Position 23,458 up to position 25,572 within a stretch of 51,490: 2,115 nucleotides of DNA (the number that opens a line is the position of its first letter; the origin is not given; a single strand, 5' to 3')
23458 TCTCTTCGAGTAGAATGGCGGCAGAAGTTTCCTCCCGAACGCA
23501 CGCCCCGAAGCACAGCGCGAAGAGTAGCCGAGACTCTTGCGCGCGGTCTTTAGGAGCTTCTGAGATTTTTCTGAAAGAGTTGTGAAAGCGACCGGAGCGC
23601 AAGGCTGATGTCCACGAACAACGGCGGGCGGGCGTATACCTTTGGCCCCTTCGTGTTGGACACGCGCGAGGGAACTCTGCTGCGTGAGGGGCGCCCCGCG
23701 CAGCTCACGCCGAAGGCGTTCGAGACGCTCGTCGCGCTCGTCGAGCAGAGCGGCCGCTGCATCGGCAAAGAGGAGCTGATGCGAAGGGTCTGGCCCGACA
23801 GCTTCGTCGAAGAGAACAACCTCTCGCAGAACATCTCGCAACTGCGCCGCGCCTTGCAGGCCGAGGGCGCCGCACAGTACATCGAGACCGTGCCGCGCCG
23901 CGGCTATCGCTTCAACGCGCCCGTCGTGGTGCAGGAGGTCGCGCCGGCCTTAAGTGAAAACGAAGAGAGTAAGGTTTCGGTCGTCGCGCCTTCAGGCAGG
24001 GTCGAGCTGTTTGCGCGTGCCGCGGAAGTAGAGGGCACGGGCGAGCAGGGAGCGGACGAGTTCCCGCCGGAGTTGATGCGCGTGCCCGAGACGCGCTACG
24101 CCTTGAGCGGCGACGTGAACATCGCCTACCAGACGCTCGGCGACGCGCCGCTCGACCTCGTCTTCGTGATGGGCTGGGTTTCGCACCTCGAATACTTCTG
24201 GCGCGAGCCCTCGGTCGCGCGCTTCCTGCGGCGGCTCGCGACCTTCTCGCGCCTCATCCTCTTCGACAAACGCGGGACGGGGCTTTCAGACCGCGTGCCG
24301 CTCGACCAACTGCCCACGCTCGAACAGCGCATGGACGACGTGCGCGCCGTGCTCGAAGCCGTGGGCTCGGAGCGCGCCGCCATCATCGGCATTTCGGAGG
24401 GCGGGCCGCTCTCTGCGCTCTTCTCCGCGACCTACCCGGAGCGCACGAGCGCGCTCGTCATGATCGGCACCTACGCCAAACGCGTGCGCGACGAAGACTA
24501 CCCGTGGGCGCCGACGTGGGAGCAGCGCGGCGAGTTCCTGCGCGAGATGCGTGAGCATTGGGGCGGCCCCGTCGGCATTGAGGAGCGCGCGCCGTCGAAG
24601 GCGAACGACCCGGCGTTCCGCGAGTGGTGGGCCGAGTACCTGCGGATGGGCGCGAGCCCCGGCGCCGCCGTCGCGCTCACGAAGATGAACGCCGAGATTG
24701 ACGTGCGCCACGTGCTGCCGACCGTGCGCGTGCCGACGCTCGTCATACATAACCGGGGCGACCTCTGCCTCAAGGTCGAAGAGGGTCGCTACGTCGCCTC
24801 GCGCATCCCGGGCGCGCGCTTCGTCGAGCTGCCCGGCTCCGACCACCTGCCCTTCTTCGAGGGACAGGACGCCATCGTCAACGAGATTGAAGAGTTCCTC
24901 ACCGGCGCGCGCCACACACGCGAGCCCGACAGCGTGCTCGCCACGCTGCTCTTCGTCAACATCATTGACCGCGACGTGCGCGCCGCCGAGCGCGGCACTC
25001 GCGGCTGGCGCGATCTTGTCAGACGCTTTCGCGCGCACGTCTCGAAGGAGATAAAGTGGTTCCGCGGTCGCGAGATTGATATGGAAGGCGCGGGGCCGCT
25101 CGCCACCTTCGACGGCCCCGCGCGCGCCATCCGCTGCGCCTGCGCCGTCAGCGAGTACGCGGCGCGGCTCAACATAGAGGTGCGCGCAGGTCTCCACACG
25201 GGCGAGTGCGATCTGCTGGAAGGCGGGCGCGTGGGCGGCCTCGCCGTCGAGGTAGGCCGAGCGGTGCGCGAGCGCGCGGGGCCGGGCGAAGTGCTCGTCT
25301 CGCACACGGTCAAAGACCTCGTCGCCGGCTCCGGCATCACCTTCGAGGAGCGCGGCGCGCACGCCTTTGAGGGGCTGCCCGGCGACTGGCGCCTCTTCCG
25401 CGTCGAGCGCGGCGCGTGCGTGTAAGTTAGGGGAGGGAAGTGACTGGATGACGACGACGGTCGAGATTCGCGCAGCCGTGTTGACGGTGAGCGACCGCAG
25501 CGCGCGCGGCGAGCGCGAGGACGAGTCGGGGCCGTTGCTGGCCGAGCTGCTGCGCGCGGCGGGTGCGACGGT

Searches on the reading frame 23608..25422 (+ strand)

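Call 86: search_protein_families(library=pfam, proteins=[window:23608-25422:+], max_evalue=0.00001)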
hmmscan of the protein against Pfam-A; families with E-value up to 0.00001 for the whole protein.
window:23608-25422:+ (605 aa): 4 families
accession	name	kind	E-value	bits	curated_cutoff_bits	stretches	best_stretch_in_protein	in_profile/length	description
PF00486.34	Trans_reg_C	-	7.2e-19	68.1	26.2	1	28-102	1-77/77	Transcriptional regulatory protein, C terminal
PF00561.26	Abhydrolase_1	-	2e-17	64.1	25.8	1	184-419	3-244/245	alpha/beta hydrolase fold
PF12697.13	Abhydrolase_6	-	8.6e-10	40.1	26.3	1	193-424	10-215/217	Alpha/beta hydrolase family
PF12146.15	Hydrolase_4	-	2.7e-09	37.1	27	1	217-418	35-237/239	Serine aminopeptidase, S33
